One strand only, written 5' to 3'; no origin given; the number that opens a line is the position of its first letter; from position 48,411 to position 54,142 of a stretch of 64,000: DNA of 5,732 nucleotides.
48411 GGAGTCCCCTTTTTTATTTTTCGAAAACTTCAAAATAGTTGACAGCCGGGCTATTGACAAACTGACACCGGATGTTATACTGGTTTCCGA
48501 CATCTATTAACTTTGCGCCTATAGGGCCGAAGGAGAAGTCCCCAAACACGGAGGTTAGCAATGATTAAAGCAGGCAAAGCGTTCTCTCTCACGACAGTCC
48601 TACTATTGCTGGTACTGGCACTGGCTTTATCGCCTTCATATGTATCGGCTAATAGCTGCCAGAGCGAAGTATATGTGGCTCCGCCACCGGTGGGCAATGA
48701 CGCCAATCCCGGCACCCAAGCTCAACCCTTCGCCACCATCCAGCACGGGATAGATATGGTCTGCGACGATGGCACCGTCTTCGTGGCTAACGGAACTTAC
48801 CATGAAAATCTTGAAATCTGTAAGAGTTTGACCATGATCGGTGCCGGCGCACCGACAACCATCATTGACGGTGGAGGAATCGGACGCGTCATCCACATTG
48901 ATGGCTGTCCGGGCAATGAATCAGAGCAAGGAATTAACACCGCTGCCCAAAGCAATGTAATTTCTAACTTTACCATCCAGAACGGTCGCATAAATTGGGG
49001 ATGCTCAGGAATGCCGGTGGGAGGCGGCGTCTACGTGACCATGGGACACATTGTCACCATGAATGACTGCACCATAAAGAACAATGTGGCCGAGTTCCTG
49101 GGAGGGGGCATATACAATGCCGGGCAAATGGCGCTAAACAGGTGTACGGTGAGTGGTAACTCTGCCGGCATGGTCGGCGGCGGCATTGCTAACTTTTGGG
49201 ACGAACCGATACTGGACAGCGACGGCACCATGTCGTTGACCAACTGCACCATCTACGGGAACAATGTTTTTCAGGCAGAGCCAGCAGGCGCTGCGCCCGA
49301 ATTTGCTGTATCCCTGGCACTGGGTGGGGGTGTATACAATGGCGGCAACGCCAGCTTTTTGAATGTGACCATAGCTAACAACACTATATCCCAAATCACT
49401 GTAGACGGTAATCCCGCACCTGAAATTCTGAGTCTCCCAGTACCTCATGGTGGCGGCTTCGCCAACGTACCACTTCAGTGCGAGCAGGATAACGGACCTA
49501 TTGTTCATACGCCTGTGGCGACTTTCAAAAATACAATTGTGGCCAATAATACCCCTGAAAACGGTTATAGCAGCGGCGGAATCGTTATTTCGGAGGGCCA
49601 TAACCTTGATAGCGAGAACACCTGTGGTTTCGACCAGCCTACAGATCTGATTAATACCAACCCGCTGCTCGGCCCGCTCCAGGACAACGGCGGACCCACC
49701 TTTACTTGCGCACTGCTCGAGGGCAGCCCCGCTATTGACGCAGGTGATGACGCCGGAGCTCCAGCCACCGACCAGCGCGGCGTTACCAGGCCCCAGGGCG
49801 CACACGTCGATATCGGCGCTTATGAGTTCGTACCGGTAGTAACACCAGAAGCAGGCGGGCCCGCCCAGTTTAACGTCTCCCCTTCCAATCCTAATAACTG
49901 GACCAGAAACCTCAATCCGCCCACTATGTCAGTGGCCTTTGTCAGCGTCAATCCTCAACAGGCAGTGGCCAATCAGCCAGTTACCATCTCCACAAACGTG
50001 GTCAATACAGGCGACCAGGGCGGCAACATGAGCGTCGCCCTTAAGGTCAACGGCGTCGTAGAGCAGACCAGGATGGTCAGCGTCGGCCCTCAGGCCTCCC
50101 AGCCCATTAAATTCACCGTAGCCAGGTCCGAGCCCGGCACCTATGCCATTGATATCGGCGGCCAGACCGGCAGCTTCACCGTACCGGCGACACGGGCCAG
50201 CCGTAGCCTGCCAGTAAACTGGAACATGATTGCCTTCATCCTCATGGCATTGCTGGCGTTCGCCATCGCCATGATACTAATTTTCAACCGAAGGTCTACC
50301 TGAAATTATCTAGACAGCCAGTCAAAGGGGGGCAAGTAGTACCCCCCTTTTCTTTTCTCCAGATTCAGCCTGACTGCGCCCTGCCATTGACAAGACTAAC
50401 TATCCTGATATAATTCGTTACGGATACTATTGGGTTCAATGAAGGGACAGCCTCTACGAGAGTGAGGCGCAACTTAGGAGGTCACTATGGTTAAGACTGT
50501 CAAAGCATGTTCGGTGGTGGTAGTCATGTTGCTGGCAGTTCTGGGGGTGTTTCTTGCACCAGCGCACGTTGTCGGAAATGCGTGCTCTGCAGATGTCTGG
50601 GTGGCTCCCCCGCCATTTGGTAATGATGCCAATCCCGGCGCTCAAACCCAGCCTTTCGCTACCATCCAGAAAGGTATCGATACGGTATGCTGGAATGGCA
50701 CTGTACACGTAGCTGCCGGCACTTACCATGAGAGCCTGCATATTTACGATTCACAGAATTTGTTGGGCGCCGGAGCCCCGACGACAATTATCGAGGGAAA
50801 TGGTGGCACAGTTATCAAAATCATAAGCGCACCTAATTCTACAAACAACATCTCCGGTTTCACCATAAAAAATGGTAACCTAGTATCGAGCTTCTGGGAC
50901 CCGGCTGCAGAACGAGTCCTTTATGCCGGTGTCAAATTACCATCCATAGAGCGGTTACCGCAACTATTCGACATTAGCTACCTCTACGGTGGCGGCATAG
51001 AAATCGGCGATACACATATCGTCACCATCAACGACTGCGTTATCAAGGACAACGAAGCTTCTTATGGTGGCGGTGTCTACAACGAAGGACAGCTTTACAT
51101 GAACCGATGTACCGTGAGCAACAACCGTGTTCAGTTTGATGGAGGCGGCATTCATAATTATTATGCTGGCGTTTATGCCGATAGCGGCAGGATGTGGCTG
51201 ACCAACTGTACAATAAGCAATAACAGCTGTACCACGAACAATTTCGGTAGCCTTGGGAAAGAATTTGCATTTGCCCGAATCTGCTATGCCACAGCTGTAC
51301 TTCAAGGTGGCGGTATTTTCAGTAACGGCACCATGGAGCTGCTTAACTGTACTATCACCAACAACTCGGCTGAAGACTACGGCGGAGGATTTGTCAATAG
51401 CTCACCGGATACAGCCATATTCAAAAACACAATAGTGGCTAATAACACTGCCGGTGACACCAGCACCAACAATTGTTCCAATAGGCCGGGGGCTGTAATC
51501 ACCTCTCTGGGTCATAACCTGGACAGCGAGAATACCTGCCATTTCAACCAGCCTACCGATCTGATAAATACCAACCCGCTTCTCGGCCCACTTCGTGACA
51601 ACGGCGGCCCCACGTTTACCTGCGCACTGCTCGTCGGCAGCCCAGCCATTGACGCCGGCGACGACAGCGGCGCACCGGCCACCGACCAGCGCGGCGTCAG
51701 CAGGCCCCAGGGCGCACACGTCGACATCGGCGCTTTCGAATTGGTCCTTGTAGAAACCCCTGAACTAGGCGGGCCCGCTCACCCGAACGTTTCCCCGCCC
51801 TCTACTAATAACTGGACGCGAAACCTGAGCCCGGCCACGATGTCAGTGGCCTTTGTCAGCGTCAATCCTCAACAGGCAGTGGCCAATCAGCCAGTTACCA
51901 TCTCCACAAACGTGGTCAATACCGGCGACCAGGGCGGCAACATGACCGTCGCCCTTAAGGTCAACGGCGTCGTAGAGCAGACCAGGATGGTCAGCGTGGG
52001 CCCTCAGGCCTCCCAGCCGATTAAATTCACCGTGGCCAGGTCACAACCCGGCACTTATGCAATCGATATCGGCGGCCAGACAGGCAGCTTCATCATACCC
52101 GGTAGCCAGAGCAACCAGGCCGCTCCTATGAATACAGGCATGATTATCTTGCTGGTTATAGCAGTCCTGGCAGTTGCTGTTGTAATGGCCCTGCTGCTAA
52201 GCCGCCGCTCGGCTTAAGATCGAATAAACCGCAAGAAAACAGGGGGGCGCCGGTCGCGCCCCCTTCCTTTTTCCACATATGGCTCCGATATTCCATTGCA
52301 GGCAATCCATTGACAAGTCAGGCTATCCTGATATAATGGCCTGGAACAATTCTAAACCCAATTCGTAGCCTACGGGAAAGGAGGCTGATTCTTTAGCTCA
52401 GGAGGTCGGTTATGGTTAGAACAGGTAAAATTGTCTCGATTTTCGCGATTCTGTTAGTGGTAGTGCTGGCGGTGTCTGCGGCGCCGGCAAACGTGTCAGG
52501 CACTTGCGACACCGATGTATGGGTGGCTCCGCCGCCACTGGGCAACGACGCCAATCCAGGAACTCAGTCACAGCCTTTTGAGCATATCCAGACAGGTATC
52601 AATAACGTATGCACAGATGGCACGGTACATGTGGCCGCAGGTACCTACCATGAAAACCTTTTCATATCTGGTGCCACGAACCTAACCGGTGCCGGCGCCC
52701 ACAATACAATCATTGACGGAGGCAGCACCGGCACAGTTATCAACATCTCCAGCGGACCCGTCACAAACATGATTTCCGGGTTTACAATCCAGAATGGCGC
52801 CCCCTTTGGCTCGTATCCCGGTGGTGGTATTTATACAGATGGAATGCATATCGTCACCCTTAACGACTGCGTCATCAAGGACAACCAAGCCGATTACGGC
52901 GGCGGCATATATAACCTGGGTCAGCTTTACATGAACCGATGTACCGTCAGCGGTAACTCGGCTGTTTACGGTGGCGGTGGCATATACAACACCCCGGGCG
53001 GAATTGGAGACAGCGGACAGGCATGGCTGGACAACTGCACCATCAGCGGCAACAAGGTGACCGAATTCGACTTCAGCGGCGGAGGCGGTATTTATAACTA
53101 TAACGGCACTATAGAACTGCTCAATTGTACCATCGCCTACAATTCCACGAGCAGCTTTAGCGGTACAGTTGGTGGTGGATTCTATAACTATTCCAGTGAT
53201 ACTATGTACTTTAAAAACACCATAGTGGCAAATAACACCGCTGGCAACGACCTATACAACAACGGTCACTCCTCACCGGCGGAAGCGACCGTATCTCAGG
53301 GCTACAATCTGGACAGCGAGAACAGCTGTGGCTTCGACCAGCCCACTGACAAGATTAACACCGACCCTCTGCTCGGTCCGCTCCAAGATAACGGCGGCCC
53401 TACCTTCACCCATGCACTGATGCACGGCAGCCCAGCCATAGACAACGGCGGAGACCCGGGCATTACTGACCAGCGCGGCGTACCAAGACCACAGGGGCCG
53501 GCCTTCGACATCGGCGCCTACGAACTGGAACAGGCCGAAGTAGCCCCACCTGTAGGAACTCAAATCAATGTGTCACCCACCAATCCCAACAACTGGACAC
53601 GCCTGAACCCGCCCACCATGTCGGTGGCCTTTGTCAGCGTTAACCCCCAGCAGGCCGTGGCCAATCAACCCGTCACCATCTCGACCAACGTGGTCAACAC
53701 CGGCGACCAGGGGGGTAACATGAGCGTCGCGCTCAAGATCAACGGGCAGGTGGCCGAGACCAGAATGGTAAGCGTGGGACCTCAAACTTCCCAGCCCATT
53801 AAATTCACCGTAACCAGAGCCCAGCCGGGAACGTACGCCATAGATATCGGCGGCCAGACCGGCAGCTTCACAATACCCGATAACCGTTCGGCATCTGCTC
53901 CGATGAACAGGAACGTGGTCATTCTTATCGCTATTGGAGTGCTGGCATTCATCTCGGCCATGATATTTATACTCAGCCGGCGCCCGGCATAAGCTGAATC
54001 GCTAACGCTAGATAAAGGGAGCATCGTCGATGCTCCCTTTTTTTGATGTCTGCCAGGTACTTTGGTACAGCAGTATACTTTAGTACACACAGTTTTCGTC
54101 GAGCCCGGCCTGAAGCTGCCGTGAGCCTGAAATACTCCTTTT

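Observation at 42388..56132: ECF sigma/anti-sigma followed by an array of five paralogous, individually expressed beta-helix/CARDB surface proteins plus a DUF11 protein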

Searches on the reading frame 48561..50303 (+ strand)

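Call 4: search_protein_families(library=pfam, proteins=[window:48561-50303:+], max_evalue=0.01)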
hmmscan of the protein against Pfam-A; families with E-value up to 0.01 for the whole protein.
window:48561-50303:+ (580 aa): 2 families
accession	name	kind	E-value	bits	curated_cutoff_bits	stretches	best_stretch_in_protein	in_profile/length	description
PF07602.17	DUF1565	-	1.9e-05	24.5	20.3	1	45-259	3-216/257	Protein of unknown function (DUF1565)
PF07705.17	CARDB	-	0.002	18.7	22.7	1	462-530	9-79/101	CARDB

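Call 5: search_protein_families(library=ncbifam, proteins=[window:48561-50303:+], max_evalue=0.01)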
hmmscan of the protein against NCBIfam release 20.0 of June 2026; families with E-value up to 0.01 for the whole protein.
window:48561-50303:+ (580 aa): 3 families
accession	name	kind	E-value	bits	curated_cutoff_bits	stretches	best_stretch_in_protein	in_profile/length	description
NF041518.1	choice_anch_Q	domain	4.4e-30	103.7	25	1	367-423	1-57/58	choice-of-anchor Q domain-containing protein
TIGR04247.1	NosD_copper_fam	subfamily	2.6e-07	29.6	300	1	60-202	1-120/377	nitrous oxide reductase family maturation protein NosD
NF047854.1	LIC10774_subfam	equivalog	2e-05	23.7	380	1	42-214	65-251/358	LIC10774/LIC10365 family surface protein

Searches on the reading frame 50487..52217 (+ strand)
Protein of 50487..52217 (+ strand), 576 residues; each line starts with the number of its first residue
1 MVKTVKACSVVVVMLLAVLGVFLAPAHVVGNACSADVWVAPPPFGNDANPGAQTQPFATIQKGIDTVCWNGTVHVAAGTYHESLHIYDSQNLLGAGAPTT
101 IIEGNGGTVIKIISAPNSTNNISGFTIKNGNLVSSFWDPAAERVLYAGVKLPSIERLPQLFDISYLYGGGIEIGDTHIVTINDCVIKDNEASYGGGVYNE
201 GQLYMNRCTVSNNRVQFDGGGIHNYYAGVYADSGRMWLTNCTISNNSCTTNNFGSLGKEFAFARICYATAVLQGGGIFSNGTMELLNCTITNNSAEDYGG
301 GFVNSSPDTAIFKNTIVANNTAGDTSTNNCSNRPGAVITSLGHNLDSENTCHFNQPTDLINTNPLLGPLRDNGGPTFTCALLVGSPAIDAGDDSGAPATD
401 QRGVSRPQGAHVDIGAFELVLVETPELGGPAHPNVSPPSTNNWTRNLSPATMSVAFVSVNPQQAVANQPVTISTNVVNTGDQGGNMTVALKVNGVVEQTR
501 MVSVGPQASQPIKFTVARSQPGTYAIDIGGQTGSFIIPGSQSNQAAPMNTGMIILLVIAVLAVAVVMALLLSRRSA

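Call 4: search_protein_families(library=pfam, proteins=[window:50487-52217:+], max_evalue=0.01)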
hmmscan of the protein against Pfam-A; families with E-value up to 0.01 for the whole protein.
window:50487-52217:+ (576 aa): 2 families
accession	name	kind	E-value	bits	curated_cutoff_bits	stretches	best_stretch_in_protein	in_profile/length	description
PF07602.17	DUF1565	-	4.2e-05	23.4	20.3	0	45-281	3-227/257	Protein of unknown function (DUF1565)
PF07705.17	CARDB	-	0.00076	20.1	22.7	1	458-529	9-82/101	CARDB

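Call 5: search_protein_families(library=ncbifam, proteins=[window:50487-52217:+], max_evalue=0.01)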
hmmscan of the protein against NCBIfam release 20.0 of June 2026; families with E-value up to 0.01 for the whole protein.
window:50487-52217:+ (576 aa): 2 families
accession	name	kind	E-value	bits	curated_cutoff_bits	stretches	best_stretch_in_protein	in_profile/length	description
NF041518.1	choice_anch_Q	domain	2.6e-28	98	25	1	363-419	1-57/58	choice-of-anchor Q domain-containing protein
NF047854.1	LIC10774_subfam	equivalog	3.3e-05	23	380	1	45-84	68-107/358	LIC10774/LIC10365 family surface protein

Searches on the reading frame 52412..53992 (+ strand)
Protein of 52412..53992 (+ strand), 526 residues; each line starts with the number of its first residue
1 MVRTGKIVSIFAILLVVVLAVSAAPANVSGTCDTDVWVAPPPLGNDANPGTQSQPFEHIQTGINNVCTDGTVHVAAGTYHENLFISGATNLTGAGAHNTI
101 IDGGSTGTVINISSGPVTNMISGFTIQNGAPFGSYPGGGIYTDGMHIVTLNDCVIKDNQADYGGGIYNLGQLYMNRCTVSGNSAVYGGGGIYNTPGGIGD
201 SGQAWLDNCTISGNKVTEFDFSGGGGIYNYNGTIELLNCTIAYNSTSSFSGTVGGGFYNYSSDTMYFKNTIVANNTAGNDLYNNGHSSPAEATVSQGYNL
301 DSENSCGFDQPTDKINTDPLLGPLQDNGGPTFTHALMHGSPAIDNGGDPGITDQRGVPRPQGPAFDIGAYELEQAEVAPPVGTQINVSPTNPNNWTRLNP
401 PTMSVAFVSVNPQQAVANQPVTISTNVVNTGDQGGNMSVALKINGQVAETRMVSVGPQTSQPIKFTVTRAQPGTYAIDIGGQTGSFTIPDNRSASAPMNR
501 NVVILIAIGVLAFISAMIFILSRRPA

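Call 4: search_protein_families(library=pfam, proteins=[window:52412-53992:+], max_evalue=0.01)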
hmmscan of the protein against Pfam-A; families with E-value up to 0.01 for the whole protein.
window:52412-53992:+ (526 aa): 2 families
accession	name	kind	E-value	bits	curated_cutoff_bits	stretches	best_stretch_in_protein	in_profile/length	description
PF07705.17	CARDB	-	4.3e-05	24.1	22.7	1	409-478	9-80/101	CARDB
PF07602.17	DUF1565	-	0.00068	19.5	20.3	0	44-82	3-41/257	Protein of unknown function (DUF1565)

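Call 5: search_protein_families(library=ncbifam, proteins=[window:52412-53992:+], max_evalue=0.01)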
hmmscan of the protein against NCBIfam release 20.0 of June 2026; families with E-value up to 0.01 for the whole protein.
window:52412-53992:+ (526 aa): 3 families
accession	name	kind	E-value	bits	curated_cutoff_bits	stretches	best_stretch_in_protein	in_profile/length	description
NF041518.1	choice_anch_Q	domain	9.8e-27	93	25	1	318-372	1-57/58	choice-of-anchor Q domain-containing protein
TIGR04247.1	NosD_copper_fam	subfamily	9.1e-09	34.4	300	1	59-183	1-119/377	nitrous oxide reductase family maturation protein NosD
NF047854.1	LIC10774_subfam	equivalog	6.3e-05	22.1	380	1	44-82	68-106/358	LIC10774/LIC10365 family surface protein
